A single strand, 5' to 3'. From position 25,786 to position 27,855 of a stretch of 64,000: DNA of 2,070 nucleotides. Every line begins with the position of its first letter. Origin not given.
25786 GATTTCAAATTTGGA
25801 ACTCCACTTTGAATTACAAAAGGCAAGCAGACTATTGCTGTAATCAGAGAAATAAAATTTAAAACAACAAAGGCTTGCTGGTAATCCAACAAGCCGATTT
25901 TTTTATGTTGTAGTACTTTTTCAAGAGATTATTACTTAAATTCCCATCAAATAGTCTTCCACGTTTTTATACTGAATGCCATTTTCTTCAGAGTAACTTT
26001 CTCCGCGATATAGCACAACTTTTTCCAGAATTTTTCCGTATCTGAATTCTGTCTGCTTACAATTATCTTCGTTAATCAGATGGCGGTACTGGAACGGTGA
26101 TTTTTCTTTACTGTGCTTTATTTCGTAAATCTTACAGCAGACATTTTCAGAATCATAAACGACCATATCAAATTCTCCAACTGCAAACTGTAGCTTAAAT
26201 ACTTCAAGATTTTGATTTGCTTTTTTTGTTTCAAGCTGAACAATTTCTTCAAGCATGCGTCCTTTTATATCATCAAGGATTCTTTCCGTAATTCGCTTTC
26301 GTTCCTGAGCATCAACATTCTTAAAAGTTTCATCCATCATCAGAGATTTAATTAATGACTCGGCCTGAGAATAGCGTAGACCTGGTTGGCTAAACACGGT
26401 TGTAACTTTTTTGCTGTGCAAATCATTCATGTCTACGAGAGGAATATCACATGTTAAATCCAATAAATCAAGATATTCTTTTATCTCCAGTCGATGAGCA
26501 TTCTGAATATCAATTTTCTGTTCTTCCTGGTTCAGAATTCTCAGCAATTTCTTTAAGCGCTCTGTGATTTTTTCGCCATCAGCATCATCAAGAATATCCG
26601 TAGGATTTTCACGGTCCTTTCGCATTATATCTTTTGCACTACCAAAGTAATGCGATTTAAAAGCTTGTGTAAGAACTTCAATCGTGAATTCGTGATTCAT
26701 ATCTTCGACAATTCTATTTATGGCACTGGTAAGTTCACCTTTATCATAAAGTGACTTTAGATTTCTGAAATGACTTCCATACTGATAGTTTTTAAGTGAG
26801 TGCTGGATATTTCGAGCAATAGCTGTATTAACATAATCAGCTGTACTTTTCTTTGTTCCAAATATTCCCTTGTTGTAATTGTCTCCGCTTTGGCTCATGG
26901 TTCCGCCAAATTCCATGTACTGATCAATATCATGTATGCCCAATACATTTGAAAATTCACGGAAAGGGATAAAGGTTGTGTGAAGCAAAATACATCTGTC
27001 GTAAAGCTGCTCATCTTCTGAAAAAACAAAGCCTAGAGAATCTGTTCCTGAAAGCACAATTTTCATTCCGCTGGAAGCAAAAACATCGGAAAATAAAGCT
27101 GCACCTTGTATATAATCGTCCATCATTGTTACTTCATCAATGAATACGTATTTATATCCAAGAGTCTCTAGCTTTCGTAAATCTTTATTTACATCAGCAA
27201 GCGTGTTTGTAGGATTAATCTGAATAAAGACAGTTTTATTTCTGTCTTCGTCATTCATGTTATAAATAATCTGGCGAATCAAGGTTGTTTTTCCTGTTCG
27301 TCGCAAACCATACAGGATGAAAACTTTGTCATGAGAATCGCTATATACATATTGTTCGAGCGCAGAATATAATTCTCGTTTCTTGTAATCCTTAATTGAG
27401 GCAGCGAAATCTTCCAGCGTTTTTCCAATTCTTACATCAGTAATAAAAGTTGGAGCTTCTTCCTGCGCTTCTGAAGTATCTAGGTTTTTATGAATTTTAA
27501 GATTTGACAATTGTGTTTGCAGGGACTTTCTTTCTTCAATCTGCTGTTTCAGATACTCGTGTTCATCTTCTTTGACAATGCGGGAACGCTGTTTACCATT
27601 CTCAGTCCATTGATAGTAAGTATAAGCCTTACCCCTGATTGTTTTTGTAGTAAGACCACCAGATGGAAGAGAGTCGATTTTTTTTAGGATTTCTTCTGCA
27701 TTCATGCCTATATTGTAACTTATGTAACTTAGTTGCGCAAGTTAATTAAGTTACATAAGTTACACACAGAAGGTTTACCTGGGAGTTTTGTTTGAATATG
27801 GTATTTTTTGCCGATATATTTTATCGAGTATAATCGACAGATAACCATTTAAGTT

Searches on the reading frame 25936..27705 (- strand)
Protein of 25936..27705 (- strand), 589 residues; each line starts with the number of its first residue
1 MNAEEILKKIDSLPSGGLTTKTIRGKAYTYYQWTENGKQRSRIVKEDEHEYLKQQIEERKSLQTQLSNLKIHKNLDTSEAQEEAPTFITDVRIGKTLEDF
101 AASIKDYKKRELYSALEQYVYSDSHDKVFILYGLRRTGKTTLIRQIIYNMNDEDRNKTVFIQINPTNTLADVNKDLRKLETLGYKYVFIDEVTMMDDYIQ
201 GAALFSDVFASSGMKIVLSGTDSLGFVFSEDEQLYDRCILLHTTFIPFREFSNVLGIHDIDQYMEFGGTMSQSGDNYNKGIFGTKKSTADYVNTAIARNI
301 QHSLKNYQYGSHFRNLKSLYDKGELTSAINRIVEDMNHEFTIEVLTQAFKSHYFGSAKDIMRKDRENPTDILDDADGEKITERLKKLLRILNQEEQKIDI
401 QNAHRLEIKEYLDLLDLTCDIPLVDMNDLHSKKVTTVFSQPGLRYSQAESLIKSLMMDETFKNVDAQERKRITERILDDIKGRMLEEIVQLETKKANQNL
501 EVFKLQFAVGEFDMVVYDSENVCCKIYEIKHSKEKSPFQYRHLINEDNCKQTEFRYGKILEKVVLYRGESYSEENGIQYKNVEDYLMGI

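Call 6: search_protein_families(library=pfam, proteins=[window:25936-27705:-], max_evalue=0.01)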
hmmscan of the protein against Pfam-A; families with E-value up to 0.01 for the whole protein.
window:25936-27705:- (589 aa): 7 families
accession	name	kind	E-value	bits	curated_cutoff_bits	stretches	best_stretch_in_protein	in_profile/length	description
PF13173.12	AAA_14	-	2.3e-12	47.5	27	1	126-251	2-128/129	AAA domain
PF25199.1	nSTAND_NTPase5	-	1.5e-05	25.3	34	1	116-195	28-108/145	Novel STAND NTPase 5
PF01637.24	ATPase_2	-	3.9e-05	24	33.2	1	121-164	15-57/225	ATPase domain predominantly from Archaea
PF13401.12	AAA_22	-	4.6e-05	24.2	27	1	124-178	3-56/130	AAA domain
PF05673.19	DUF815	-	0.0013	18.4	23.8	1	106-193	34-117/249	Protein of unknown function (DUF815)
PF25201.1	nSTAND6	-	0.0031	18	27.7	0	116-168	8-59/148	Novel STAND NTPase 6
PF13245.12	AAA_19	-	0.0064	17.1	25.1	0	121-166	6-50/134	AAA domain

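Call 64: find_homologous_proteins(query=window:25936-27705:-, max_evalue=1e-100)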
Query window:25936-27705:- (589 aa): 7964 proteins with E <= 1e-100 among 8000 candidates; the best 120 are listed.
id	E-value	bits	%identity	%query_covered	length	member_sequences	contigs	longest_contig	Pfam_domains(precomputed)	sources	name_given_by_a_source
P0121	0.0e+0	1307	100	100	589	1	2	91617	PF13173.13,PF20586.4,PF25199.2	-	-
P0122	0.0e+0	1280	98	100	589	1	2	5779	PF13173.13,PF20586.4,PF25199.2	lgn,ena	-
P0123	0.0e+0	1276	98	100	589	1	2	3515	PF13173.13,PF20586.4,PF01637.25,PF25199.2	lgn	-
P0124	0.0e+0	1273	98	100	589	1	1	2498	PF13173.13,PF20586.4,PF25199.2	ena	-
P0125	0.0e+0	1266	97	100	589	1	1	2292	PF13173.13,PF20586.4,PF25199.2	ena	-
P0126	0.0e+0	1260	96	100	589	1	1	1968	PF13173.13,PF20586.4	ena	-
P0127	0.0e+0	1258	96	100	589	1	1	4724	PF13173.13,PF20586.4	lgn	-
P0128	0.0e+0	1256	96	100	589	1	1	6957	PF13173.13,PF20586.4,PF25199.2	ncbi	-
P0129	0.0e+0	1254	96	100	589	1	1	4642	PF13173.13,PF20586.4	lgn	-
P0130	0.0e+0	1248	96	100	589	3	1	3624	PF13173.13,PF20586.4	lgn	-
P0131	0.0e+0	1246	95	100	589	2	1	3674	PF13173.13,PF20586.4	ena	-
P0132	0.0e+0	1246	95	100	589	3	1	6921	PF13173.13,PF20586.4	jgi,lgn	-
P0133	0.0e+0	1246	95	100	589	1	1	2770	PF13173.13,PF20586.4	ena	-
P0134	0.0e+0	1245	95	100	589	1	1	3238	PF13173.13,PF20586.4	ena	-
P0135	0.0e+0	1240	95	100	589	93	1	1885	PF13173.13,PF20586.4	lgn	-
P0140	0.0e+0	1225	94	100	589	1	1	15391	PF13173.13,PF20586.4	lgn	-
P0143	0.0e+0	1223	94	100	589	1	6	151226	PF13173.13,PF20586.4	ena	-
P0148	0.0e+0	1218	93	100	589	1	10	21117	PF13173.13,PF20586.4,PF13401.13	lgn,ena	-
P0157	0.0e+0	1173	89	100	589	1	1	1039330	PF13173.13,PF20586.4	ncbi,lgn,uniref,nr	ncbi:hypothetical protein HNP77_001113 [Treponema rectale]|uniref:AAA+ ATPase domain-containing prot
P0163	0.0e+0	1167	89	100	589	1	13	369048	PF13173.13,PF20586.4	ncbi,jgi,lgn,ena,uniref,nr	ncbi:AAA family ATPase [Treponema sp.]|uniref:AAA family ATPase n=1 Tax=Treponema sp. TaxID=166 RepI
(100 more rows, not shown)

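Call 65: find_encoding_contigs(protein=P0143, flank=10000, max_places=6)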
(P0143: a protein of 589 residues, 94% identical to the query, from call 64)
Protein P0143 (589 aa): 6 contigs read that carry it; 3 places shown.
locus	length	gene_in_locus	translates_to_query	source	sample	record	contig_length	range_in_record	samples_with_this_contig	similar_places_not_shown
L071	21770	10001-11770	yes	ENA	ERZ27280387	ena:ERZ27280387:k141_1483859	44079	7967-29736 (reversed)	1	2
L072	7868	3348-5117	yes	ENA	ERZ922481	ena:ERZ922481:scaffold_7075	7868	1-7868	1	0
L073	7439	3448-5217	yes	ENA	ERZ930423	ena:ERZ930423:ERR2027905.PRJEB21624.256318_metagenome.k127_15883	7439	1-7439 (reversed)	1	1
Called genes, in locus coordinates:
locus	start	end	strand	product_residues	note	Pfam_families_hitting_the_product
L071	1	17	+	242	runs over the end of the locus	-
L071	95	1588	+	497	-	PF08668:HDOD, PF01966:HD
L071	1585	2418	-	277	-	PF00588:SpoU_methylase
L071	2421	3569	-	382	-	PF00465:Fe-ADH, PF25137:ADH_Fe_C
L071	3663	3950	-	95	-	PF04316:FlgM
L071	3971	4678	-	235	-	PF00590:TP_methylase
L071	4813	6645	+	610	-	PF13522:GATase_6, PF13537:GATase_7, PF01380:SIS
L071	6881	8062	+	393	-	PF00589:Phage_integrase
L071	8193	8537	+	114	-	PF13560:HTH_31 (weak), PF12844:HTH_19 (faint), PF01381:HTH_3 (weak)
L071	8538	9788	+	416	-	PF13657:Couple_hipA (faint), PF07804:HipA_C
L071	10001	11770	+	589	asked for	PF20586:DUF6788 (weak), PF13173:AAA_14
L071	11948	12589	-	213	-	PF07022:Phage_CI_repr, PF12844:HTH_19 (weak)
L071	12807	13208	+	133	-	-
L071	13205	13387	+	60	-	-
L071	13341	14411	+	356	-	-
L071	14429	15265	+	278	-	-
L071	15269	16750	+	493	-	PF01076:Mob_Pre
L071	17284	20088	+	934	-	PF04313:HSDR_N (faint), PF00270:DEAD, PF04851:ResIII, PF18766:SWI2_SNF2, PF08463:EcoEI_R_C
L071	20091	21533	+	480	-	PF12161:HsdM_N (weak), PF07669:Eco57I (faint), PF02384:N6_Mtase, PF01170:UPF0020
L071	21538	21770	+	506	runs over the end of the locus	PF01420:Methylase_S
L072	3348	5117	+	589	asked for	PF20586:DUF6788 (weak), PF13173:AAA_14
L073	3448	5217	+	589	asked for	PF20586:DUF6788 (weak), PF13173:AAA_14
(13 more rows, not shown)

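Call 66: find_encoding_contigs(protein=P0157, flank=10000, max_places=3)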
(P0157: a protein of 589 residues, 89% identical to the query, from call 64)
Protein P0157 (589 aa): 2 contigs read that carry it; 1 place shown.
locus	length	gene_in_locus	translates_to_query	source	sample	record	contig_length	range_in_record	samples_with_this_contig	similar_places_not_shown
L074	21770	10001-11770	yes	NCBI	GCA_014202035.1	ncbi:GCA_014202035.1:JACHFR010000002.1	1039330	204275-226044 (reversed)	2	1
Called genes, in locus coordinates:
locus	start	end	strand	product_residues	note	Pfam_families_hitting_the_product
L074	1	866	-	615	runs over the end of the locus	-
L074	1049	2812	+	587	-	PF00005:ABC_tran, PF02463:SMC_N (faint), PF13304:AAA_21 (faint), PF12848:ABC_tran_Xtn, PF00005:ABC_tran, PF13476:AAA_23 (weak)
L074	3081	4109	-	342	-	PF00248:Aldo_ket_red, PF13187:Fer4_9 (weak), PF13534:Fer4_17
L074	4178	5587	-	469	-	PF00209:SNF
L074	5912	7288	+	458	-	PF03600:CitMHS, PF02040:ArsB, PF16980:CitMHS_2 (weak)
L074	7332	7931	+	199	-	PF13189:Cytidylate_kin2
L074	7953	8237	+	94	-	-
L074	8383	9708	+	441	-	PF07690:MFS_1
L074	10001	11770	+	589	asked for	PF20586:DUF6788 (weak), PF13173:AAA_14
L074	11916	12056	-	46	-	-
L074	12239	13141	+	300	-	-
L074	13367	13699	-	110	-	-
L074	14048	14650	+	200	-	-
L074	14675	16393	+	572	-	PF02310:B12-binding, PF04055:Radical_SAM, PF13311:DUF4080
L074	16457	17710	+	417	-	PF17200:sCache_2, PF08269:dCache_2, PF00990:GGDEF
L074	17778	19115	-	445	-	PF01554:MatE, PF03023:MurJ, PF01554:MatE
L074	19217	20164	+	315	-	PF00892:EamA, PF03151:TPT, PF00892:EamA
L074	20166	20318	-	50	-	-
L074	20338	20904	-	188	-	-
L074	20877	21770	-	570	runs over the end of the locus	PF03176:MMPL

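Call 68: find_homologous_proteins(query=L071:20091-21533:+, max_evalue=1e-150)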
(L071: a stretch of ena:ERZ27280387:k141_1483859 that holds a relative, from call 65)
Query L071:20091-21533:+ (480 aa): 6690 proteins with E <= 1e-150 among 8000 candidates; the best 120 are listed.
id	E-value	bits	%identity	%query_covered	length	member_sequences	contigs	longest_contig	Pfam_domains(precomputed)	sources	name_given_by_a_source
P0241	0.0e+0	1013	92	100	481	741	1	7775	PF02384.23,PF07669.18,PF01170.25,PF12161.15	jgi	-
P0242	3.4e-291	984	89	100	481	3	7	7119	PF02384.23,PF07669.18,PF01170.25,PF12161.15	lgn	-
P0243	5.2e-291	983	89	100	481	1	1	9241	PF02384.23,PF07669.18,PF01170.25,PF12161.15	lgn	-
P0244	2.6e-290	981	89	100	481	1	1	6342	PF02384.23,PF07669.18,PF01170.25,PF12161.15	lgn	-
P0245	4.9e-290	980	90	100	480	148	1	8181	PF02384.23,PF01170.25,PF12161.15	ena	-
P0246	2.1e-289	978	89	100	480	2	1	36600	PF02384.23,PF07669.18,PF01170.25,PF12161.15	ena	-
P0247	2.8e-289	978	89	100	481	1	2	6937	PF02384.23,PF07669.18,PF01170.25,PF12161.15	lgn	-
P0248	4.0e-289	977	89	100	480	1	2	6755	PF02384.23,PF01170.25,PF12161.15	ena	-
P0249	4.6e-289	977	88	100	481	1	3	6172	PF02384.23,PF07669.18,PF01170.25,PF12161.15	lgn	-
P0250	4.9e-289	977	89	100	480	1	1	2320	PF02384.23,PF01170.25,PF12161.15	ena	-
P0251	1.4e-288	975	88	100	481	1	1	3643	PF02384.23,PF07669.18,PF01170.25,PF12161.15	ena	-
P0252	2.3e-288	975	88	100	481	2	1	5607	PF02384.23,PF07669.18,PF01170.25,PF12161.15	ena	-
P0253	2.3e-288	975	89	100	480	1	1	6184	PF02384.23,PF01170.25,PF12161.15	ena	-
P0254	2.4e-288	975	89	100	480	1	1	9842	PF02384.23,PF01170.25,PF12161.15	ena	-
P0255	2.9e-288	974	89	100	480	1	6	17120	PF02384.23,PF01170.25,PF12161.15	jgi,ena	-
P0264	2.1e-287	971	89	100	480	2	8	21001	PF02384.23,PF01170.25,PF12161.15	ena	-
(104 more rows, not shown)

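Call 71: search_protein_families(library=pfam, proteins=[L074:13367-13699:-, L074:12239-13141:+, L071:12807-13208:+, L071:13341-14411:+, L071:14429-15265:+, L071:15269-16750:+, L071:11948-12589:-], max_evalue=0.01)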
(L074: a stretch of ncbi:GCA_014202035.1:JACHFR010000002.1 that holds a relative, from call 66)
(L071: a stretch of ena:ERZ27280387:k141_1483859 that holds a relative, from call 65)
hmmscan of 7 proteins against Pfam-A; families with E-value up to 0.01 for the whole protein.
L074:13367-13699:- (110 aa): 0 families

L074:12239-13141:+ (300 aa): 2 families
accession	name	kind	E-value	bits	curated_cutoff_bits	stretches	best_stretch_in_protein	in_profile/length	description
PF11672.13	DUF3268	-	6.6e-05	23.7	28.4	1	255-292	3-41/121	zinc-finger-containing domain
PF13717.11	Zn_ribbon_4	-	0.0022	18.3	30.3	0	179-198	3-22/36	zinc-ribbon domain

L071:12807-13208:+ (133 aa): 0 families

L071:13341-14411:+ (356 aa): 1 family
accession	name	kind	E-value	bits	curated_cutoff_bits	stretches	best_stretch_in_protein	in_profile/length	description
PF13730.12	HTH_36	-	2e-05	24.7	25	1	35-85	2-55/55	Helix-turn-helix domain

L071:14429-15265:+ (278 aa): 1 family
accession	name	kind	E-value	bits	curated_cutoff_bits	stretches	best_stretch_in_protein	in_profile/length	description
PF13767.11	DUF4168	-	0.0036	18.7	25.8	1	154-201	39-85/95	Domain of unknown function (DUF4168)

L071:15269-16750:+ (493 aa): 1 family
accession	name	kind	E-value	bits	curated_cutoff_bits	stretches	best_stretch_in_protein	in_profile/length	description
PF01076.25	Mob_Pre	-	7.2e-16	59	25.5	1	6-213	3-191/196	Plasmid recombination enzyme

L071:11948-12589:- (213 aa): 4 families
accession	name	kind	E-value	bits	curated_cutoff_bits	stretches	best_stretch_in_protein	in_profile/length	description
PF07022.19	Phage_CI_repr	-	3.5e-13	50.1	22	1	21-68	14-60/65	Bacteriophage CI repressor helix-turn-helix domain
PF12844.13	HTH_19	-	7e-09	35.9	30.2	1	10-69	3-62/64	Helix-turn-helix domain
PF13443.12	HTH_26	-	2.6e-05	24.8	22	1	10-62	1-54/63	Cro/C1-type HTH DNA-binding domain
PF01381.28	HTH_3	-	2.6e-05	24.6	23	1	17-65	7-55/55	Helix-turn-helix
